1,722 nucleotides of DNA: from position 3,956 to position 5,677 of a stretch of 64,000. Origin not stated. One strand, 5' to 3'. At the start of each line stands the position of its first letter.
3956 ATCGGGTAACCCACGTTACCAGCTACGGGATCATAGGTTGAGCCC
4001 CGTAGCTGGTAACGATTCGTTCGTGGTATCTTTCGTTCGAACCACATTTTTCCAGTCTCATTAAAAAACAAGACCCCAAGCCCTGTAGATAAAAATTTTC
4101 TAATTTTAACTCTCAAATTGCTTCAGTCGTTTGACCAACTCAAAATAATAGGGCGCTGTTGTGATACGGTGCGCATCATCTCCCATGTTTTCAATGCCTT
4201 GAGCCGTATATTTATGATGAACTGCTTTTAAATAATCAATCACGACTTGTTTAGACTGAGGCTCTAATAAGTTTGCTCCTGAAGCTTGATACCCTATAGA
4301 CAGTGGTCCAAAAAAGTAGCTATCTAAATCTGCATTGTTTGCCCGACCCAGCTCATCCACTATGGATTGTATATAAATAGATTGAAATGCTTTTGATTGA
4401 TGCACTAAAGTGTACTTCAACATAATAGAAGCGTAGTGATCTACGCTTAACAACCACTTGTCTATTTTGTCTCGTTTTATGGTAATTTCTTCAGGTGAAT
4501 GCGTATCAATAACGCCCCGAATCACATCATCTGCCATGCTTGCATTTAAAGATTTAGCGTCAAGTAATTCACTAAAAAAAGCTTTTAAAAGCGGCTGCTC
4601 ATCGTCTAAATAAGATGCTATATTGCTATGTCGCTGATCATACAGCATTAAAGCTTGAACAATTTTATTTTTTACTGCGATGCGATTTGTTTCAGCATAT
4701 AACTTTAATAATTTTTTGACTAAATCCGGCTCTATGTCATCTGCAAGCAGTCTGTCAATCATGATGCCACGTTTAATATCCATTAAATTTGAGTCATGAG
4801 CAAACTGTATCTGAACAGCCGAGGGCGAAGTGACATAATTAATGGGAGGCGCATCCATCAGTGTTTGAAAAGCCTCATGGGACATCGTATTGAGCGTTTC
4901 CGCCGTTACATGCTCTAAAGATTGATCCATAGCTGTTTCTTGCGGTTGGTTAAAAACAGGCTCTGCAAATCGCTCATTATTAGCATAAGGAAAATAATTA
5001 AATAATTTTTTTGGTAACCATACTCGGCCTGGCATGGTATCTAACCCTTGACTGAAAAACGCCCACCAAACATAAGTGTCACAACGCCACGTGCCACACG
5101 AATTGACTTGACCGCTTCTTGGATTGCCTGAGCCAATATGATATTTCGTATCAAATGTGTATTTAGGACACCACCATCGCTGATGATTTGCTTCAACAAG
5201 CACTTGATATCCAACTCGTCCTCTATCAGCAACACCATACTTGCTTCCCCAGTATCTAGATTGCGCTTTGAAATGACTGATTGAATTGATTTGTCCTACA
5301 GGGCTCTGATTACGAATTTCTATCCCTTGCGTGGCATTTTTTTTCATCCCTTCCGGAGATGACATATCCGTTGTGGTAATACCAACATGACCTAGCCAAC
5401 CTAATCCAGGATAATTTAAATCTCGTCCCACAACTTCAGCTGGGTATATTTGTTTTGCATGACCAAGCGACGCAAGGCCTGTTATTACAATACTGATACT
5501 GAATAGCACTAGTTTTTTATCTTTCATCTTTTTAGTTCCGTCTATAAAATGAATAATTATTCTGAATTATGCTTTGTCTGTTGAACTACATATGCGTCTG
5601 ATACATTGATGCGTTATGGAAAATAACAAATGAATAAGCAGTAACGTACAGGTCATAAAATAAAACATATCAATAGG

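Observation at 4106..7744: Repressor-controlled three-gene module: orphan TraE-like protein, 6-TM protein and a secreted putative hydrolase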

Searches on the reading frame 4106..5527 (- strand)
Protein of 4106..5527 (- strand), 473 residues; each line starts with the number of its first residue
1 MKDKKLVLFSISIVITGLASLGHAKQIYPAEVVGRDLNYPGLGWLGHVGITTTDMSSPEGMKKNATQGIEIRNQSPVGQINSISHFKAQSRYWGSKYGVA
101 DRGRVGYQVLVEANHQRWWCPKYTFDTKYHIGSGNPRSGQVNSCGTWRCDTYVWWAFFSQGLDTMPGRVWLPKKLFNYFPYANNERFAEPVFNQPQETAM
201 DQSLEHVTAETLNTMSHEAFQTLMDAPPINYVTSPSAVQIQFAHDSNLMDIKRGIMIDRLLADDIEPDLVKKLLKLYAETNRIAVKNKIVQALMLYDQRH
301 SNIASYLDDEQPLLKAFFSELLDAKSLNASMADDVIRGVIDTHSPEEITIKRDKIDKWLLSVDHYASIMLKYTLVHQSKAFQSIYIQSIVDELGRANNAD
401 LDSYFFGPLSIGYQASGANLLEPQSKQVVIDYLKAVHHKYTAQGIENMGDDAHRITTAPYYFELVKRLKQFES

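Call 3: search_protein_families(library=pfam, proteins=[window:4106-5527:-], max_evalue=1)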
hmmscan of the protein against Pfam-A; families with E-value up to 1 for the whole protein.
window:4106-5527:- (473 aa): 0 families

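Call 4: search_protein_families(library=ncbifam, proteins=[window:4106-5527:-], max_evalue=1)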
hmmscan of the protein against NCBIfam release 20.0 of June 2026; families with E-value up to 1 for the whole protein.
window:4106-5527:- (473 aa): 0 families

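Call 8: find_encoding_contigs(protein=window:4106-5527:-, flank=10000, max_places=10)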
Protein window:4106-5527:- (473 aa): no gene with exactly this product is on record in the collection.
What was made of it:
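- Tried and rejected: An exact-sequence look-up of the 473-aa protein found nothing (call 8).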

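Call 9: find_homologous_proteins(query=window:4106-5527:-)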
Query window:4106-5527:- (473 aa): 144 proteins with E <= 0.001 among 4032 candidates; the best 120 are listed.
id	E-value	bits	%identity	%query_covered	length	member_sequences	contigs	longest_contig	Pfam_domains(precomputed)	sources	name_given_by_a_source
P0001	0.0e+0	1088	100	100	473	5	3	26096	-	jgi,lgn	-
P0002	2.0e-232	790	71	99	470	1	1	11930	-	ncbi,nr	ncbi:MAG: hypothetical protein QNK11_08505 [Legionella sp.]|nr:hypothetical protein [Legionella sp.]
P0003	3.8e-227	773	70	99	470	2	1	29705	-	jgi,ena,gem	-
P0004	5.9e-218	742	68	98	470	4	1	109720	-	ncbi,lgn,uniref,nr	ncbi:hypothetical protein [Legionella yabuuchiae]|uniref:hypothetical protein n=1 Tax=Legionella yab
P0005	2.4e-216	737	68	98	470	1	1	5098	-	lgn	-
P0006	3.0e-216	737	75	88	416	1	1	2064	-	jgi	jgi:hypothetical protein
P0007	8.7e-215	732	66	99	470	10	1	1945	-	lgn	-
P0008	1.5e-213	728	66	99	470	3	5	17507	-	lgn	-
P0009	4.5e-213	726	67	98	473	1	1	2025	-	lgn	-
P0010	1.6e-212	724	67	99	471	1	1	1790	-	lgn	-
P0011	1.4e-211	721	66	99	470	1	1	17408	-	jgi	jgi:hypothetical protein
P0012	1.3e-210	718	65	98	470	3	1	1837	-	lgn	-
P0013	5.8e-210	716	66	98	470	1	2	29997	-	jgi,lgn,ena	-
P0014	8.2e-209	712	66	98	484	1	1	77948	-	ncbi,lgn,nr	ncbi:MAG: hypothetical protein Q8M03_06245 [Legionella sp.]|nr:hypothetical protein [Legionella sp.]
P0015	4.1e-208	710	69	92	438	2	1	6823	-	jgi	jgi:hypothetical protein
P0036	1.3e-184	632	60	99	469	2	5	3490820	-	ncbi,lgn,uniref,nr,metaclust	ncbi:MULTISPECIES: hypothetical protein [Legionella]|uniref:Uncharacterized protein n=1 Tax=Legionel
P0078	3.1e-152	526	52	99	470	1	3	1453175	-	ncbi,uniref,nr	ncbi:Uncharacterised protein (plasmid) [Legionella adelaidensis]|uniref:Uncharacterized protein n=1 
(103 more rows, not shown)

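Call 10: find_encoding_contigs(protein=P0036, flank=10000, max_places=4)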
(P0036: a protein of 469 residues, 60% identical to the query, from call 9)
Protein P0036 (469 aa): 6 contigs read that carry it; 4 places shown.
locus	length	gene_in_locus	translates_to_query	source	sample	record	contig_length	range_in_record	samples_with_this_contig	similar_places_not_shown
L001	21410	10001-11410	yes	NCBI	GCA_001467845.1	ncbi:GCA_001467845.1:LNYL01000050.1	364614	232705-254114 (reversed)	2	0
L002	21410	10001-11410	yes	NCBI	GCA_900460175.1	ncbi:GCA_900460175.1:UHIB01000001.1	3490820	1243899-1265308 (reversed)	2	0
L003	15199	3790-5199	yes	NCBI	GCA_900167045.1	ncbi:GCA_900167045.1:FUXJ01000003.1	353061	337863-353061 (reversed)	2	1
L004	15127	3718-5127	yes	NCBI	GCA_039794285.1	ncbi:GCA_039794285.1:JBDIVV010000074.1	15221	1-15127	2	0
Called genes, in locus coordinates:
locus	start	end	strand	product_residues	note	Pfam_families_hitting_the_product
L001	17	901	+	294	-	PF00126:HTH_1, PF03466:LysR_substrate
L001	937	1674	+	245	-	PF02633:Creatininase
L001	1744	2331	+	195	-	PF01569:PAP2, PF14378:PAP2_3 (weak)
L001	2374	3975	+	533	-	PF01494:FAD_binding_3, PF13450:NAD_binding_8 (faint), PF13738:Pyr_redox_3 (faint)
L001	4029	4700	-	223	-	PF03734:YkuD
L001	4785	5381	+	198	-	PF06078:DUF937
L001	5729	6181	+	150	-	PF02631:RecX_HTH2 (weak)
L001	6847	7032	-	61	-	-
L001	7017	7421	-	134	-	PF00589:Phage_integrase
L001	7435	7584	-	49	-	-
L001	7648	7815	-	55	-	-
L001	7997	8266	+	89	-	PF12441:CopG_antitoxin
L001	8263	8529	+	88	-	-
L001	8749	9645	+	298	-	-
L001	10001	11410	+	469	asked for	-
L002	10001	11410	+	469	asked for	-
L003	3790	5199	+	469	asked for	-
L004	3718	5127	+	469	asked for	-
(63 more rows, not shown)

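Call 11: find_encoding_contigs(protein=P0078, flank=10000, max_places=3)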
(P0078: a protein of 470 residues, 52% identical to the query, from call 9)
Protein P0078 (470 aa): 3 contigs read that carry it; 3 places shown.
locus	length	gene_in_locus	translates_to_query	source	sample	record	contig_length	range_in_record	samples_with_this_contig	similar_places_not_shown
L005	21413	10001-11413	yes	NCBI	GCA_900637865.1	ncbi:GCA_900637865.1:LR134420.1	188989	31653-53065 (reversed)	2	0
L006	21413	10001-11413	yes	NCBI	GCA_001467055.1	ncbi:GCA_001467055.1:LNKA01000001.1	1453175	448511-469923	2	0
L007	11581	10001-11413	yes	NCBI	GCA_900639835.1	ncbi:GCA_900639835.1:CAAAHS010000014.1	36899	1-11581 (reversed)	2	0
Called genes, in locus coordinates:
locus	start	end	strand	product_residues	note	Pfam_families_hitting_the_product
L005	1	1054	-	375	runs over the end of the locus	PF01546:Peptidase_M20, PF07687:M20_dimer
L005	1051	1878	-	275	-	PF14805:THDPS_N_2, PF25084:LbH_EIF2B (faint), PF00132:Hexapep (weak), PF14602:Hexapep_2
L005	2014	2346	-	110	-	-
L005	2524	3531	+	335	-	PF01073:3Beta_HSD, PF01370:Epimerase, PF02719:Polysacc_synt_2, PF04321:RmlD_sub_bind, PF16363:GDP_Man_Dehyd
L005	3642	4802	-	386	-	PF01053:Cys_Met_Meta_PP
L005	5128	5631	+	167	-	PF11356:T2SSC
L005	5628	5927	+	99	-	PF08238:Sel1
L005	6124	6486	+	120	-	-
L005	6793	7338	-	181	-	PF02632:BioY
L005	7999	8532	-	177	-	-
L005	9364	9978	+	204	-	-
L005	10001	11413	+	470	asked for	-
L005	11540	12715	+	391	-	PF14690:Zn_ribbon_ISL3 (weak), PF13542:HTH_Tnp_ISL3, PF01610:DDE_Tnp_ISL3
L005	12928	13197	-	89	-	PF04362:Iron_traffic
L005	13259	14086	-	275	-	PF01522:Polysacc_deac_1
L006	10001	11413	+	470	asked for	-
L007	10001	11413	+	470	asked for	-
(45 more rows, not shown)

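Call 12: find_related_loci(query=window:4106-5527:-, collection=genome_contigs, flank=10000)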
Query window:4106-5527:- (473 aa) in genome_contigs; peptide patterns used: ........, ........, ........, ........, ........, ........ (x = any residue, [..] = any of these).
39 stretches matched a pattern, but none encodes a relative of the query by tblastn (E <= 1e-3).
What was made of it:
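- Tried and rejected: The first genome scan, with single-sequence patterns, also found nothing (call 12).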

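Call 15: find_related_loci(query=A1, collection=genome_contigs, flank=10000)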
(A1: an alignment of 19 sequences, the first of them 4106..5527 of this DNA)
Query A1 (473 aa) in genome_contigs; peptide patterns used: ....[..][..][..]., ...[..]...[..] (x = any residue, [..] = any of these).
66 stretches matched a pattern; 45 encode a relative of the query (tblastn E <= 1e-3); 45 distinct loci.
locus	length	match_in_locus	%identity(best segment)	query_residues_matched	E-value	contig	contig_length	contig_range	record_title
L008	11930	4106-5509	71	1-468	0e+0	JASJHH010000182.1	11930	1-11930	MAG: Legionella sp. isolate ArS5.bin.30 ArvSed_k141_862636, whole genome shotgun sequence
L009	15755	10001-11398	68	4-468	0e+0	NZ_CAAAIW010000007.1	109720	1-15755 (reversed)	Legionella yabuuchiae strain OA1-2, whole genome shotgun sequence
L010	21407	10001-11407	68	1-468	0e+0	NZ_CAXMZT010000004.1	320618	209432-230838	Legionella sp. W05-934-2 scaffold4, whole genome shotgun sequence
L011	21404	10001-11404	66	1-468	0e+0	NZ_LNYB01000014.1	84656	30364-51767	Legionella feeleii strain WO-44C Lfee_ctg014, whole genome shotgun sequence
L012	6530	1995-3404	66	1-469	0e+0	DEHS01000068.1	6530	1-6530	MAG TPA_asm: Legionellaceae bacterium UBA2794 UBA2794_contig_57480, whole genome shotgun sequence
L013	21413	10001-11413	66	4-468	0e+0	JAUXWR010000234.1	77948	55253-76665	MAG: Legionella sp. isolate C15_metabat.bin.116 C15_k141_321822, whole genome shotgun sequence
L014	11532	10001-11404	65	1-468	0e+0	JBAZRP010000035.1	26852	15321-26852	MAG: Legionella sp. isolate SO_2017_GW1_150 NODE_7441_length_26852_cov_1.180804_OW334_2017, whole genome shotgun sequenc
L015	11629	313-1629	70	30-468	0e+0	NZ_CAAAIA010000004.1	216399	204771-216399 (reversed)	Legionella impletisoli strain OA1-1, whole genome shotgun sequence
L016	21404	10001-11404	61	1-468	0e+0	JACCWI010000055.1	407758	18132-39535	MAG: Tatlockia sp. isolate MGR_bin148 SD2897-2912_k127_8291041, whole genome shotgun sequence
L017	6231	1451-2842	62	7-468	0e+0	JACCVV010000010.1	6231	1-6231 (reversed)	MAG: Tatlockia sp. isolate MGR_bin135 SD2897-2912_k127_1891384, whole genome shotgun sequence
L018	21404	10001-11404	61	1-468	0e+0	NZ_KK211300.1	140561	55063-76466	Legionella fairfieldensis ATCC 49588 T345DRAFT_scaffold00004.4, whole genome shotgun sequence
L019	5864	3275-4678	59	1-468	0e+0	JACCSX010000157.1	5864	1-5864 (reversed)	MAG: Tatlockia sp. isolate MGR_bin59 SD2897-2912_k127_4341466, whole genome shotgun sequence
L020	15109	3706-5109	59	1-469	0e+0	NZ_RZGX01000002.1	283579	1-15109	Legionella qingyii strain km489 contigs2, whole genome shotgun sequence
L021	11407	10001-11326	63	1-446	0e+0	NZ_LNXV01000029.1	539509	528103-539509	Legionella brunensis strain ATCC 43878 Lbru_ctg029, whole genome shotgun sequence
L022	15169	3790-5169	60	1-463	0e+0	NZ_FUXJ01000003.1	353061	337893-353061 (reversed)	Legionella maceachernii strain ATCC 35300, whole genome shotgun sequence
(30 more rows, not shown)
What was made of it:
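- Tried and rejected: The scan based on the alignment worked (call 15).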

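Call 29: predict_structure(alignment_id=A1)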
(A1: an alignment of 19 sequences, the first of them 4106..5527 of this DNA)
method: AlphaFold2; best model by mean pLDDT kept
length: 473 residues; sequences in the alignment: 19
mean_pLDDT: 83.1   pTM: 0.83
mean pLDDT of the five models: 83.1, 80.0, 79.7, 79.4, 70.6
residues with pLDDT >= 90: 190; 70-90: 199; 50-70: 65; < 50: 19
segments of 3 or more residues with pLDDT < 50: 17-23, 166-169, 191-198
pLDDT, mean of each block of 10 residues (from residue 1): 57 52 69 78 76 83 89 83 82 72 86 85 83 85 84 81 58 62 55 47 84 86 78 78 94 92 88 96 94 93 93 97 87 95 95 95 93 93 96 93 92 89 95 95 79 82 91 65
secondary structure, 60 per line:
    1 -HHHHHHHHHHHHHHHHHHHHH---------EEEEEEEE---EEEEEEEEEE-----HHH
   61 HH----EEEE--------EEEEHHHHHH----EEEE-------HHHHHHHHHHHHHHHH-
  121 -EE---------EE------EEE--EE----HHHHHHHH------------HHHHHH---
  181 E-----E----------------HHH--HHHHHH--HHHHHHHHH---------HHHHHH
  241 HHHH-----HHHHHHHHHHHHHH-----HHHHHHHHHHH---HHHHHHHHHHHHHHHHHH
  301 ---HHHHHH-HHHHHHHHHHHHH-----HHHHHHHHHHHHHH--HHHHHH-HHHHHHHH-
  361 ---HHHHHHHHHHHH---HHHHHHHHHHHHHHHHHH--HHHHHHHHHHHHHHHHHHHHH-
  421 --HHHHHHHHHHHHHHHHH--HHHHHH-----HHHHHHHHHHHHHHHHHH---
elements in order: H2-22 E32-39 E43-52 H58-62 E67-70 E79-82 H83-88 E93-96 H104-119 E141-143 H152-159 H172-177 H209-214 H217-225 H235-244 H250-263 H269-279 H283-300 H304-309 H311-323 H329-342 H345-350 H352-359 H364-375 H379-396 H399-419 H423-439 H442-447 H453-470

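Call 34: fold_search(model_id=the predicted structure, library=pdb)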
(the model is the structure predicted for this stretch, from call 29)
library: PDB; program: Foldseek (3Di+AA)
matches with E <= 10: 870; with E <= 0.001: 0
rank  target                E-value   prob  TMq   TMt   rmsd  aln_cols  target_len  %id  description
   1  6qb5_B                3.3e-02  0.75  0.17  0.23  15.2       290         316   11  Crystal structure of the N-terminal region of human cohesin subunit STAG1 (released 2019-02-06)
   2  6qb5_C                3.5e-02  0.82  0.18  0.25  15.1       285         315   11  Crystal structure of the N-terminal region of human cohesin subunit STAG1 (released 2019-02-06)
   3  2fv2_B                4.5e-02  0.97  0.27  0.39   8.1       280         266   14  Crystal Structure Analysis of human Rcd-1 conserved region (released 2007-01-09)
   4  5qst_B                4.5e-02  0.85  0.19  0.27  13.0       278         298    9  PanDDA analysis group deposition -- Crystal Structure of human STAG1 in complex with Z2447286438 (released 2019-08-21)
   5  8whh_A                6.2e-02  0.98  0.24  0.40   7.9       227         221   15  Crystal structure of Se-Met derivative CLASP2 in complex with CLIP170 (released 2024-08-28)
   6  5qst_C                6.2e-02  0.57  0.16  0.21  16.6       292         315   14  PanDDA analysis group deposition -- Crystal Structure of human STAG1 in complex with Z2447286438 (released 2019-08-21)
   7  5qst_D                7.7e-02  0.28  0.12  0.16  18.1       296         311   14  PanDDA analysis group deposition -- Crystal Structure of human STAG1 in complex with Z2447286438 (released 2019-08-21)
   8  6qb5_A                8.5e-02  0.30  0.12  0.17  17.3       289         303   12  Crystal structure of the N-terminal region of human cohesin subunit STAG1 (released 2019-02-06)
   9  6uri_A                8.9e-02  1.00  0.35  0.29   5.8       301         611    9  HIV-1 Nef in complex with the CD4 cytoplasmic domain and the AP2 clathrin adaptor complex (released 2020-07-29)
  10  8whl_C                9.3e-02  0.96  0.23  0.38   8.4       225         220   14  Crystal structure of CLASP2 in complex with CENP-E (released 2024-08-28)
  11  6rrc_C                9.7e-02  0.66  0.19  0.24  15.2       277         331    9  Crystal structure of the N-terminal region of human cohesin subunit STAG1 in complex with RAD21 peptide (released 2019-06-19)
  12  6rrc_A                9.7e-02  0.54  0.18  0.23  15.1       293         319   12  Crystal structure of the N-terminal region of human cohesin subunit STAG1 in complex with RAD21 peptide (released 2019-06-19)
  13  7rht                  1.1e-01  1.00  0.32  0.35   6.3       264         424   12  Importin alpha 7 delta IBB (KPNA6) (released 2022-02-23)
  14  4cek                  1.2e-01  0.47  0.16  0.23  16.6       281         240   12  Crystal structure of the second MIF4G domain of human nonsense mediated decay factor UPF2 (released 2013-12-11)
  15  8cwy_A                1.2e-01  0.69  0.21  0.21  13.9       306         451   14  Accurate computational design of genetically encoded 3D protein crystals (released 2023-11-01)
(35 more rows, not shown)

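Call 36: search_solved_structures(query=A1, max_evalue=10)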
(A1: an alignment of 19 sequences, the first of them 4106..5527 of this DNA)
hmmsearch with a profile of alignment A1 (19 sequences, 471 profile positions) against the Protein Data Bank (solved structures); distinct sequences matched with E-value up to 10: 2.
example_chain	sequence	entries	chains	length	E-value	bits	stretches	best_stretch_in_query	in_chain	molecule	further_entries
9bgm_a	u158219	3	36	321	0.59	12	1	250-355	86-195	gp75 tail tube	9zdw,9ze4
3gor_A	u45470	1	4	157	1.1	11.1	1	166-249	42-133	Putative metal-dependent hydrolase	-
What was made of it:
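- On NlpC/P60-CHAP cell-wall amidase (for the 473-aa protein): The PDB sequence-profile search was also empty (call 36).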

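Call 80: search_protein_families(library=padloc, proteins=[window:4106-5527:-], max_evalue=0.01)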
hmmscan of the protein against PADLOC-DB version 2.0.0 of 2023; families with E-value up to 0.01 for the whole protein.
window:4106-5527:- (473 aa): 0 families

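Call 81: search_protein_families(library=phrogs, proteins=[window:4106-5527:-], max_evalue=0.01)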
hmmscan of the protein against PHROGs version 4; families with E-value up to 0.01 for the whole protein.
window:4106-5527:- (473 aa): 0 families
